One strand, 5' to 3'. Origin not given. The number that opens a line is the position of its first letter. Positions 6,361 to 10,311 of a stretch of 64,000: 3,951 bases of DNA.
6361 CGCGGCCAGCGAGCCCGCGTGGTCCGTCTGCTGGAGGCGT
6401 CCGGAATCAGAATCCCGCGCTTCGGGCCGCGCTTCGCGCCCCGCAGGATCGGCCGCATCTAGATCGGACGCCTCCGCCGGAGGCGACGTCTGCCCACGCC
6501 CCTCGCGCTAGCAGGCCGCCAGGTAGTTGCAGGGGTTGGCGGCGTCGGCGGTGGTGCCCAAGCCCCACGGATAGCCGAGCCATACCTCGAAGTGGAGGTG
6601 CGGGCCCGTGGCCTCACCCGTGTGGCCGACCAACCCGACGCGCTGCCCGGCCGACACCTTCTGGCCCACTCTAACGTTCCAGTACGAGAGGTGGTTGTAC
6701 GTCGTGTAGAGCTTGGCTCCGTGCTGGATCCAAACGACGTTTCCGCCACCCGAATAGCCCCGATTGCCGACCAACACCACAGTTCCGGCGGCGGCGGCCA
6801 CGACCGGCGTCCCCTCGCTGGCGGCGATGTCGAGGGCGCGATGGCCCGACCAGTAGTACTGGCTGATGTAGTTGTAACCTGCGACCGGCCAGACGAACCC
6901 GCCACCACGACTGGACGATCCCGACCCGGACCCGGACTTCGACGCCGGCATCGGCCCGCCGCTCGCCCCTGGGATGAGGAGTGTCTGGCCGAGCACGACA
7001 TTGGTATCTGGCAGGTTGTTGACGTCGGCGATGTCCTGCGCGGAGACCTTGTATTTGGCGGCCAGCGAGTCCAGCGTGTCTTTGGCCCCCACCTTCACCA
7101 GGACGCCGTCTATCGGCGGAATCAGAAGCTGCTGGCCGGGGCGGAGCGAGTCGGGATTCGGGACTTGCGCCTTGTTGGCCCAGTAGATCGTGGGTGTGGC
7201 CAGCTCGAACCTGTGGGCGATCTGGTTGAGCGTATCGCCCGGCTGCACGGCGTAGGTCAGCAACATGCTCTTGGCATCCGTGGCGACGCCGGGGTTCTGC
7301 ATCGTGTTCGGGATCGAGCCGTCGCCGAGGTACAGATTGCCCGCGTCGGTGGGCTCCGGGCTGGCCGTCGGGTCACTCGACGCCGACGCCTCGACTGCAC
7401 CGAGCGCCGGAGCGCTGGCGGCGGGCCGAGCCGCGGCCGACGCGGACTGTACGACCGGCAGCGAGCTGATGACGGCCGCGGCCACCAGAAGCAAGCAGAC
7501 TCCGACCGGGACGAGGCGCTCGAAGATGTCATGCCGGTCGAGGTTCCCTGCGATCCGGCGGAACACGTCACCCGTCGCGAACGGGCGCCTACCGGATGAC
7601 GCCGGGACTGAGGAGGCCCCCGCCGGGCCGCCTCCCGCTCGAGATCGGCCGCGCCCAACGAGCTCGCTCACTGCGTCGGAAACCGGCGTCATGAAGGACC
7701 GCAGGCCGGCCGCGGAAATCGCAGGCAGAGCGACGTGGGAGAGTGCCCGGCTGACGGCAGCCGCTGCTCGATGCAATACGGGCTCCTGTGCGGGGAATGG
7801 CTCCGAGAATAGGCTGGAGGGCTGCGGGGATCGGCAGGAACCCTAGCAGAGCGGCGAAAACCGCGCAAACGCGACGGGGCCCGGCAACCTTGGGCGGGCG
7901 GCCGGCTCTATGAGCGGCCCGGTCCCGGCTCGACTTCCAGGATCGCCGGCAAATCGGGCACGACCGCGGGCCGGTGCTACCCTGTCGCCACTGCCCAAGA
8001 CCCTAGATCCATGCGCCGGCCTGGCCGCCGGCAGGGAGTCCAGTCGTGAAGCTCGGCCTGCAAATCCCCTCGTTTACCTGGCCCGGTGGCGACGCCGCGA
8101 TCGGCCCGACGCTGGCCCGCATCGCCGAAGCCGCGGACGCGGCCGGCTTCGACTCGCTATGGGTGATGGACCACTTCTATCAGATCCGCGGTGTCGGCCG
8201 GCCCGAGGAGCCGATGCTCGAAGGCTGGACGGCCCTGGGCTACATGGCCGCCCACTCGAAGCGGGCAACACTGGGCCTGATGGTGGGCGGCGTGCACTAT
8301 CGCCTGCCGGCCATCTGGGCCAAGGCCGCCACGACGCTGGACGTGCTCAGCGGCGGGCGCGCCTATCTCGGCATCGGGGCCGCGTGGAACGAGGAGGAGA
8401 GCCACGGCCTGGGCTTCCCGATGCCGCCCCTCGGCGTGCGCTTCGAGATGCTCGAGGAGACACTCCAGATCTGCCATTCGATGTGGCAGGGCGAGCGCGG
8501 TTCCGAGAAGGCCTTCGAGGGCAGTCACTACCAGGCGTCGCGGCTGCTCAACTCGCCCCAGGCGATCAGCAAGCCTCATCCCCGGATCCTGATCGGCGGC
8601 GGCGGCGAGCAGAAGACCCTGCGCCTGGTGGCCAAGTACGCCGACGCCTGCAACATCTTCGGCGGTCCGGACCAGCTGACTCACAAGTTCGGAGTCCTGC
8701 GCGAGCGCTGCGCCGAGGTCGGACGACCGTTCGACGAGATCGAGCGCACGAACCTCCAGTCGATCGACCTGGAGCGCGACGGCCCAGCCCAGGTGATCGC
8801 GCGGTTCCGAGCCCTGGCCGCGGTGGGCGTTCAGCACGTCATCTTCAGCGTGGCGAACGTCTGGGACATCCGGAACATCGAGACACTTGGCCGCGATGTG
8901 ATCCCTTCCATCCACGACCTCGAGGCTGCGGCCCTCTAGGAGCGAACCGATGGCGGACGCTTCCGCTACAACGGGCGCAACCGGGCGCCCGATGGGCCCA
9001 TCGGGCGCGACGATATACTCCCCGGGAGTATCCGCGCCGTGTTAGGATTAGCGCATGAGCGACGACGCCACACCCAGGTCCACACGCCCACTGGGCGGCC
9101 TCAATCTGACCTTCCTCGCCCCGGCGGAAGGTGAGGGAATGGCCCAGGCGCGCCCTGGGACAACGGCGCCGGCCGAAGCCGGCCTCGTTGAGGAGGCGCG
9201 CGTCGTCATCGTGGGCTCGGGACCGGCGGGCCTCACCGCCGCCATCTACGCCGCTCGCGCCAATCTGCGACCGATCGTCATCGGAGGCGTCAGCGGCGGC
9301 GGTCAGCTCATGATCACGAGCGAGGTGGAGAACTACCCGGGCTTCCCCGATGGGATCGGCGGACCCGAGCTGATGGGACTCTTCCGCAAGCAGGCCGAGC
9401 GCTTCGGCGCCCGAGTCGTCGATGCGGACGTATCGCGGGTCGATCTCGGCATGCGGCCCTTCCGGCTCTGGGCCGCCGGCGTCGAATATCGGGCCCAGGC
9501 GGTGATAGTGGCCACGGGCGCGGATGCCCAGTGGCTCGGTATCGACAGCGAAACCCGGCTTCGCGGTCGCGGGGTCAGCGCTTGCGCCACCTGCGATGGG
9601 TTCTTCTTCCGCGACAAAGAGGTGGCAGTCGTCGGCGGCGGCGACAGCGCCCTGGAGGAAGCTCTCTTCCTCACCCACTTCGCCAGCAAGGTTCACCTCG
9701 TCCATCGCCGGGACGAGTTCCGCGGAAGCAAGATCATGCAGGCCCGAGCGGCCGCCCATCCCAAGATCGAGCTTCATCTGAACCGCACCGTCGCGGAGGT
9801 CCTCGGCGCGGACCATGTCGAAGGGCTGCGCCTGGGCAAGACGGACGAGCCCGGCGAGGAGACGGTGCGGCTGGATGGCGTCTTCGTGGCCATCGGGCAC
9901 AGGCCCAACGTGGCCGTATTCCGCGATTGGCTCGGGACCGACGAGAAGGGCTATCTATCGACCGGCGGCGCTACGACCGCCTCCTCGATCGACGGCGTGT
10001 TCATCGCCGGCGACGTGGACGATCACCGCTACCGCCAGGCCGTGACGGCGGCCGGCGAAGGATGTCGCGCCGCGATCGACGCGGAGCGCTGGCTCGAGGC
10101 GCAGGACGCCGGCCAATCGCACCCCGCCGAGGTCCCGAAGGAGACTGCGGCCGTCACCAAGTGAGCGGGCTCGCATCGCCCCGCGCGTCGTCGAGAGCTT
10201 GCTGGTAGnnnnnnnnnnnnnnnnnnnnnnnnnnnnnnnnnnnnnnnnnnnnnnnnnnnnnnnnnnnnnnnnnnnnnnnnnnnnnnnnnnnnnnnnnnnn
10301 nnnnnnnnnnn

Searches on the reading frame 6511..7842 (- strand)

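Call 51: search_protein_families(library=pfam, proteins=[window:6511-7842:-], max_evalue=0.00001)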
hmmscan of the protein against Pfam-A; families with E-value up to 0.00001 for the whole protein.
window:6511-7842:- (444 aa): 4 families
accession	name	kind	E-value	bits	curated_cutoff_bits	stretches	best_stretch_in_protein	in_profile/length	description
PF01551.29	Peptidase_M23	-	4.6e-30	104.1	28.7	1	333-421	2-88/96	Peptidase family M23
PF01476.26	LysM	-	2.3e-21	75.9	20.9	2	250-291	2-43/43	LysM domain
PF23473.1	LysM3_LYK4_5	-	1.6e-11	44.6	29.3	0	194-225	2-33/48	LYK4/5 LysM3 domain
PF23446.1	LysM1_NFP_LYK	-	1.9e-06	29.1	36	0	195-242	6-54/60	NFP/LYK LysM1 domain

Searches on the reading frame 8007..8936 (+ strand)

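Call 51: search_protein_families(library=pfam, proteins=[window:8007-8936:+], max_evalue=0.00001)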
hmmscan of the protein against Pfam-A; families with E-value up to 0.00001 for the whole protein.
window:8007-8936:+ (310 aa): 1 family
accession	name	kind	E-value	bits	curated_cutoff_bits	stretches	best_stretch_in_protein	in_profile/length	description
PF00296.26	Bac_luciferase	-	8.5e-36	124.3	27.9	1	34-248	23-223/314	Luciferase-like monooxygenase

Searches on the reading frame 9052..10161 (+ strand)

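Call 51: search_protein_families(library=pfam, proteins=[window:9052-10161:+], max_evalue=0.00001)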
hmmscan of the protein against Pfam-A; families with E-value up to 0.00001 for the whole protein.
window:9052-10161:+ (370 aa): 4 families
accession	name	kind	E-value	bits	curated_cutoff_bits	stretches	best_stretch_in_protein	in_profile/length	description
PF07992.20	Pyr_redox_2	-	7.6e-43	147.4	26.1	1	50-337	2-291/291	Pyridine nucleotide-disulphide oxidoreductase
PF13738.12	Pyr_redox_3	-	6e-19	68.8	30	1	124-320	101-305/305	Pyridine nucleotide-disulphide oxidoreductase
PF00070.33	Pyr_redox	-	7e-18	65.4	22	1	191-261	2-79/82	Pyridine nucleotide-disulphide oxidoreductase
PF01946.23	Thi4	-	8.2e-06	25.7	26.2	0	48-86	17-63/235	Thi4 family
